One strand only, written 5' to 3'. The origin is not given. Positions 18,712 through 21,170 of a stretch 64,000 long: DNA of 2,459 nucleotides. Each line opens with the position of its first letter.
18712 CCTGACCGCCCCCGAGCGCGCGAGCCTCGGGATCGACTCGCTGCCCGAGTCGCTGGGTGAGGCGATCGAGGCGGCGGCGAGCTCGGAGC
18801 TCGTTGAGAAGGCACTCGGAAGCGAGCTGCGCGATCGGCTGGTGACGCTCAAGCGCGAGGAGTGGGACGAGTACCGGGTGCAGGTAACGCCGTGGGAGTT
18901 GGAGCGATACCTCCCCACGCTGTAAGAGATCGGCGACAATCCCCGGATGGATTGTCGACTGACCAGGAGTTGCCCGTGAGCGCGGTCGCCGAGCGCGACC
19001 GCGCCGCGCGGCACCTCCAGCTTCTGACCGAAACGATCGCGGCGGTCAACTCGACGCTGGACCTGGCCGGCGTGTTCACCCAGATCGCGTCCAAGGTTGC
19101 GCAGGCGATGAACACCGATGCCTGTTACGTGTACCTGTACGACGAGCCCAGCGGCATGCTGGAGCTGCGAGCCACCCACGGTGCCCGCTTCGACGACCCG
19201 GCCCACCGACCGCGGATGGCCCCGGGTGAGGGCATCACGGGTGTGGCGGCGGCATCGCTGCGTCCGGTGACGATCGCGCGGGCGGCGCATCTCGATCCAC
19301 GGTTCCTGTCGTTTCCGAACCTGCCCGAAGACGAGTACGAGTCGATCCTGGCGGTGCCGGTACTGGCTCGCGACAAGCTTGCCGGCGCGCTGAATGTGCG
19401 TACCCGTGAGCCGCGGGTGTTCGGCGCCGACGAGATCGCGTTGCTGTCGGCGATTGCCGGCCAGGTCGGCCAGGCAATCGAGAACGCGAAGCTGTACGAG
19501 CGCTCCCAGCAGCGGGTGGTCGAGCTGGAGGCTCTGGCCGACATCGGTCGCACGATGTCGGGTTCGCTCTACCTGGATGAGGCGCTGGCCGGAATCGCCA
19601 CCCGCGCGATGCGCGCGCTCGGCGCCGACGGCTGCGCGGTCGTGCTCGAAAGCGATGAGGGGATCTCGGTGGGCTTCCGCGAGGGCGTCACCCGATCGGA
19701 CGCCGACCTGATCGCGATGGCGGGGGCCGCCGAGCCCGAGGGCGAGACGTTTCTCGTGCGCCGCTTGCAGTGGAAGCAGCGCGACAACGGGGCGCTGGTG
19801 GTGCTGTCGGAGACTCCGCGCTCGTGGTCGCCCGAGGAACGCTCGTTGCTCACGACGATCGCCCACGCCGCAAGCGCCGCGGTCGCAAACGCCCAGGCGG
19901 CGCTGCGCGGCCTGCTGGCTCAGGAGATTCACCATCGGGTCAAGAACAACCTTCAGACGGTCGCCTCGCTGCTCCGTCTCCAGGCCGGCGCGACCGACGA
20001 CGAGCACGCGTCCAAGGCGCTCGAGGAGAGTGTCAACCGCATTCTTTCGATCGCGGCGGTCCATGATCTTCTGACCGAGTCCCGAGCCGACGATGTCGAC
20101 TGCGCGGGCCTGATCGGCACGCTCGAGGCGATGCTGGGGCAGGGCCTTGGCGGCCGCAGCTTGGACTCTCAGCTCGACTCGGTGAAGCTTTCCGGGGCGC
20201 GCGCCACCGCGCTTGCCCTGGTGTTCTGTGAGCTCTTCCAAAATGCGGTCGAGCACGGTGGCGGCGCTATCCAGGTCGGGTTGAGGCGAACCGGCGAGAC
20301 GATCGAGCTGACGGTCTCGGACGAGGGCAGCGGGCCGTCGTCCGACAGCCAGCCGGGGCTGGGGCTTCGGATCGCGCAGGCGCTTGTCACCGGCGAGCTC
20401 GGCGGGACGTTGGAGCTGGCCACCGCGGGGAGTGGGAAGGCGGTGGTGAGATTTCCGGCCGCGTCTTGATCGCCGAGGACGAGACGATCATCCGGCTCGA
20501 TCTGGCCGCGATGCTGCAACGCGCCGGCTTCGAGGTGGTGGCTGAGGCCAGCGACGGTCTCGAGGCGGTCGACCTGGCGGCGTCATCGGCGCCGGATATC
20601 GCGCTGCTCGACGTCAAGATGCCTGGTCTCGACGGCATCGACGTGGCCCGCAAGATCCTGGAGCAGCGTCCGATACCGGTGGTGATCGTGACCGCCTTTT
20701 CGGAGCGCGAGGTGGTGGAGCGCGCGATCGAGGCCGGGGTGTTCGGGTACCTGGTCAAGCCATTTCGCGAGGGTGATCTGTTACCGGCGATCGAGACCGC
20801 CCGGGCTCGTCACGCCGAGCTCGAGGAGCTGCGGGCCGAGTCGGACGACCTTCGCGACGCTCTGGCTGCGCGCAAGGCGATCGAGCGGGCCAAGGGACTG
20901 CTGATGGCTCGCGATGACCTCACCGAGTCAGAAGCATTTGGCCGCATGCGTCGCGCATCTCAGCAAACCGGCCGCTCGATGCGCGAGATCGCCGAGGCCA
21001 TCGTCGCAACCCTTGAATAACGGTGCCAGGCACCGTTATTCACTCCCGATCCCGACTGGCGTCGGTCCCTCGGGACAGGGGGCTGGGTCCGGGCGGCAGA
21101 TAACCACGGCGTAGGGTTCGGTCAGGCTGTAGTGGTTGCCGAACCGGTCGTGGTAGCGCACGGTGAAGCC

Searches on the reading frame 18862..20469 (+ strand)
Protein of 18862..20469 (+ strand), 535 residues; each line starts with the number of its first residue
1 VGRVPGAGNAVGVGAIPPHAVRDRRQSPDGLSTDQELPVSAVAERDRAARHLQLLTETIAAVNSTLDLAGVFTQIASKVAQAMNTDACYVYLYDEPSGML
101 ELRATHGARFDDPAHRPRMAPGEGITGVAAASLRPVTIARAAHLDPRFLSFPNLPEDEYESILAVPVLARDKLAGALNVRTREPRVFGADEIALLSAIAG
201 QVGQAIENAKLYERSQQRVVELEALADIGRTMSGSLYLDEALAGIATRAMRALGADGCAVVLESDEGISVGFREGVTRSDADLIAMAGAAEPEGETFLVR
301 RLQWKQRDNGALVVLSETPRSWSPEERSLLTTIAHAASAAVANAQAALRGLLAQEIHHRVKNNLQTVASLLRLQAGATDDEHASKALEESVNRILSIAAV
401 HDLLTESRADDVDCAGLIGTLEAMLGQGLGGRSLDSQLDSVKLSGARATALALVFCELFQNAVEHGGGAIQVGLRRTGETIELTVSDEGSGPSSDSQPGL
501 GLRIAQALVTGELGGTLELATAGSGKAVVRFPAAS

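Call 68: search_protein_families(library=pfam, proteins=[window:18862-20469:+], max_evalue=0.001)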
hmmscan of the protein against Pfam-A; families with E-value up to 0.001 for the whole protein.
window:18862-20469:+ (535 aa): 7 families
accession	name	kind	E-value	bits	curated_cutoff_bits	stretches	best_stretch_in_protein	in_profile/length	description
PF01590.32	GAF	-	9.1e-26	91.4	22.4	1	67-206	1-133/133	GAF domain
PF13185.12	GAF_2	-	1.5e-23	84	28.6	1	66-207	2-136/136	GAF domain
PF07568.18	HisKA_2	-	5.2e-23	81.4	22.3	1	355-424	1-71/76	Histidine kinase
PF13492.12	GAF_3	-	9.2e-18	65.3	27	1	68-208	2-129/129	GAF domain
PF02518.31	HATPase_c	-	7.4e-09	36.5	26.4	1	449-529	4-103/111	Histidine kinase-, DNA gyrase B-, and HSP90-like ATPase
PF07536.20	HWE_HK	-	8.1e-09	36.5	22.8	1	355-418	1-62/83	HWE histidine kinase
PF13581.12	HATPase_c_2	-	4.7e-07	30.3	27.4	1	438-509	19-109/127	Histidine kinase-like ATPase domain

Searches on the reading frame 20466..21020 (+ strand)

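Call 68: search_protein_families(library=pfam, proteins=[window:20466-21020:+], max_evalue=0.001)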
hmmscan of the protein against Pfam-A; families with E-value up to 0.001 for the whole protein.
window:20466-21020:+ (184 aa): 2 families
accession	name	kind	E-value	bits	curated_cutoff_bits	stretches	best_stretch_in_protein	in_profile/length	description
PF00072.30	Response_reg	-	5.8e-28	97.7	30.2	1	1-109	2-110/111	Response regulator receiver domain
PF03861.19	ANTAR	-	2.2e-20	72.6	27.3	1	128-180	2-54/54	ANTAR domain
